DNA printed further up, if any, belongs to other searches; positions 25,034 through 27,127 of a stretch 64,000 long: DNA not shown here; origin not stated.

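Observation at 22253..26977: Mvh-type hydrogenase (MvhA/G/D) paired with a GltD/HdrA-like flavoprotein instead of a heterodisulfide reductase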

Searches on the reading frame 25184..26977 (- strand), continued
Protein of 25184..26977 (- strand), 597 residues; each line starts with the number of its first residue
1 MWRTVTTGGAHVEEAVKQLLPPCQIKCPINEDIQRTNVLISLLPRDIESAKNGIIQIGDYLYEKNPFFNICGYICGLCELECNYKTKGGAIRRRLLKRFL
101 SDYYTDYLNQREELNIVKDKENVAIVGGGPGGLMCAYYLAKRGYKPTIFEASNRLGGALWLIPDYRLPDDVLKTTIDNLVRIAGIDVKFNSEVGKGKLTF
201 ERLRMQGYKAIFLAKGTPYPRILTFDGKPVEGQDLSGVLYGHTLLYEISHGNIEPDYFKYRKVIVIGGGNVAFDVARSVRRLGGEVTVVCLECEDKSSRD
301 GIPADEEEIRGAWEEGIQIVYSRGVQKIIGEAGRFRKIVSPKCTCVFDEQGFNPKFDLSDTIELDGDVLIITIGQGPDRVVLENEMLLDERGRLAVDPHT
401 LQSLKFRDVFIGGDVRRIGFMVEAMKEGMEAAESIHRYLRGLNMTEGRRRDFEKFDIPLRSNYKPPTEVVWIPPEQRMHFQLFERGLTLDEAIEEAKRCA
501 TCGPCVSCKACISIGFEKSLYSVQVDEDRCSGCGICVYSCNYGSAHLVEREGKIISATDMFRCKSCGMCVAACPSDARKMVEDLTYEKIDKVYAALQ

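Call 65: predict_structure(alignment_id=A1)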
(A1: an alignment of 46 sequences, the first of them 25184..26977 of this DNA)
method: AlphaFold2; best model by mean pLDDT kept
length: 597 residues; sequences in the alignment: 46
mean_pLDDT: 67.8   pTM: 0.61
mean pLDDT of the five models: 67.8, 65.3, 59.5, 57.5, 51.8
residues with pLDDT >= 90: 96; 70-90: 223; 50-70: 133; < 50: 145
segments of 3 or more residues with pLDDT < 50: 1-31, 76-91, 216-221, 293-301, 345-354, 374-377, 415-419, 449-484, 499-520
pLDDT, mean of each block of 10 residues (from residue 1): 30 31 36 57 83 82 79 51 35 67 86 88 92 93 95 79 72 92 93 83 95 63 64 75 59 73 82 78 86 46 56 75 82 86 52 56 88 57 73 67 89 55 75 94 69 30 29 34 60 61 32 31 80 81 79 82 62 81 56 51
secondary structure, 60 per line:
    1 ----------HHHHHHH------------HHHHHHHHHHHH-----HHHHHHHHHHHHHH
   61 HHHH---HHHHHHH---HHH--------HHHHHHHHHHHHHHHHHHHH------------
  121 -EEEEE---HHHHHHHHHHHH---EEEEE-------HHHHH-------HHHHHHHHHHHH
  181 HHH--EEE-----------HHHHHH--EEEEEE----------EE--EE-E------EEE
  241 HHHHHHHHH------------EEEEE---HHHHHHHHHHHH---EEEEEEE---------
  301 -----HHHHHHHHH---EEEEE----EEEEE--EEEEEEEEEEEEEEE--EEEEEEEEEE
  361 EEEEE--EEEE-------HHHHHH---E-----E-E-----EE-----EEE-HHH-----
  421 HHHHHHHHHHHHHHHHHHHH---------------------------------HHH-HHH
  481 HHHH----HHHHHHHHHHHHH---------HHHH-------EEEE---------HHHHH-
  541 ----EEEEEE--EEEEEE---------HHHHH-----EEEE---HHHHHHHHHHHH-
elements in order: H11-17 H30-41 H47-64 H68-74 H89-108 E122-126 H130-141 E145-149 H157-161 H169-183 E186-188 H200-205 E208-213 E238-240 H241-249 E262-266 H270-281 E285-291 H306-314 E318-322 E327-331 E334-348 E351-365 E368-371 H379-384 E409-411 H421-440 H478-484 H489-501 H511-514 E522-525 H535-539 E545-550 E553-558 H568-572 E578-581 H585-596

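Call 67: fold_search(model_id=the predicted structure, library=pdb)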
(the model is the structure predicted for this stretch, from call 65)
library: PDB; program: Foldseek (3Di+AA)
matches with E <= 10: 1989; with E <= 0.001: 627
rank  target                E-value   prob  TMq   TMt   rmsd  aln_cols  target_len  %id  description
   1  9n5u_A                2.7e-33  1.00  0.49  0.32  11.9       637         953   28  Structure of the Thermococcus sibiricus NfnABC complex (released 2025-05-07)
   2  9n5v_A                7.7e-33  1.00  0.48  0.32  12.1       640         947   28  Structure of the NAD(H)-bound Thermococcus sibiricus NfnABC complex (released 2025-05-07)
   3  8oh5_C                1.6e-32  1.00  0.47  0.27  12.0       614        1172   26  Cryo-EM structure of the electron bifurcating transhydrogenase StnABC complex from Sporomusa Ovata (state 2) (released 2023-09-13)
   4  9bov_A                1.4e-31  1.00  0.47  0.26  12.1       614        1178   28  Structure of electron bifurcating Nfn-ABC complexed with NAD from Caldicellulosiruptor saccharolyticus (released 2025-03-05)
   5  5jca_L                4.8e-29  1.00  0.42  0.51  10.0       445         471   32  NADP(H) bound NADH-dependent Ferredoxin:NADP Oxidoreductase (NfnI) from Pyrococcus furiosus (released 2017-04-12)
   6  5jfc_L                5.1e-28  1.00  0.41  0.50  10.9       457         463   31  NADH-dependent Ferredoxin:NADP Oxidoreductase (NfnI) from Pyrococcus furiosus (released 2017-04-12)
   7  4ylf_B                5.1e-28  1.00  0.40  0.49  11.1       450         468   30  Insights into flavin-based electron bifurcation via the NADH-dependent reduced ferredoxin-NADP oxidoreductase structur (released 2015-07-08)
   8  5vj7_A                5.6e-28  1.00  0.40  0.50  11.1       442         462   29  Ferredoxin NADP Oxidoreductase (Xfn) (released 2017-07-19)
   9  7m32_A                5.8e-24  1.00  0.43  0.27   9.5       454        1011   26  Dihydropyrimidine Dehydrogenase (DPD) C671A Mutant Soaked with Uracil and NADPH Anaerobically (released 2021-06-09)
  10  1gt8_B                8.9e-24  1.00  0.43  0.27   9.1       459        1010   26  DIHYDROPYRIMIDINE DEHYDROGENASE (DPD) FROM PIG, TERNARY COMPLEX WITH NADPH AND URACIL-4-ACETIC ACID (released 2002-04-11)
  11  2vdc_G                1.1e-23  1.00  0.40  0.50  10.8       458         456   22  THE 9.5 A RESOLUTION STRUCTURE OF GLUTAMATE SYNTHASE FROM CRYO-ELECTRON MICROSCOPY AND ITS OLIGOMERIZATION BEHAVIOR IN (released 2008-01-15)
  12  7ljt_B                1.6e-23  1.00  0.42  0.26  16.2       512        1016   23  Porcine Dihydropyrimidine Dehydrogenase (DPD) soaked with 5-Ethynyluracil (5EU), NADPH - 20 minutes (released 2021-04-07)
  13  7m31_C                2.5e-23  1.00  0.43  0.28   9.4       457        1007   26  Dihydropyrimidine Dehydrogenase (DPD) C671S Mutant Soaked with Thymine and NADPH Anaerobically (released 2021-06-09)
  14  7ljt_D                2.5e-23  1.00  0.40  0.25  16.5       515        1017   24  Porcine Dihydropyrimidine Dehydrogenase (DPD) soaked with 5-Ethynyluracil (5EU), NADPH - 20 minutes (released 2021-04-07)
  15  1gt8_D                2.8e-23  1.00  0.42  0.27   9.4       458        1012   27  DIHYDROPYRIMIDINE DEHYDROGENASE (DPD) FROM PIG, TERNARY COMPLEX WITH NADPH AND URACIL-4-ACETIC ACID (released 2002-04-11)
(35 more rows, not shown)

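Call 92: search_protein_representatives(protein=window:25184-26977:-)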
Query: 597 residues. Proteins with E-value up to 0.001 (for the whole library): 13198; up to 1e-10: 5697; up to 1e-30: 1631. The best 150 are listed.
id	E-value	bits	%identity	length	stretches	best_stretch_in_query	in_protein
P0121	4.0e-217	738.8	58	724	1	16-595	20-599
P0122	7.7e-165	566.1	56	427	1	172-595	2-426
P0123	8.4e-118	410.7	43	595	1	17-577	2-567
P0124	1.8e-116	406.3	42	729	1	17-581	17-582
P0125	1.3e-105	370.4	58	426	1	306-579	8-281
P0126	1.5e-98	347.2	64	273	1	1-219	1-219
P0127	7.4e-98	344.8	64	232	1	1-231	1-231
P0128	6.8e-93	328.5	55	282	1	174-450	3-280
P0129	3.0e-86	306.5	50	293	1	326-584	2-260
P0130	6.4e-82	292.2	41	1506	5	50-514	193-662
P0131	1.7e-80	287.5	38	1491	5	17-513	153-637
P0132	7.9e-80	285.3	40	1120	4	58-451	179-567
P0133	9.1e-74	265.3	41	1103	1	61-538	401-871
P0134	1.2e-73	264.8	37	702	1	17-581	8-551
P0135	5.9e-73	262.6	37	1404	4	20-526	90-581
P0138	5.2e-71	256.2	39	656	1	15-581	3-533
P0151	1.3e-66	241.7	38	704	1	16-594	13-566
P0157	1.3e-65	238.3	38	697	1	19-578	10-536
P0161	2.9e-65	237.2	38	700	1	19-577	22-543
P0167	3.8e-64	233.5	39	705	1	20-575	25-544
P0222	3.8e-58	213.7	39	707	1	20-577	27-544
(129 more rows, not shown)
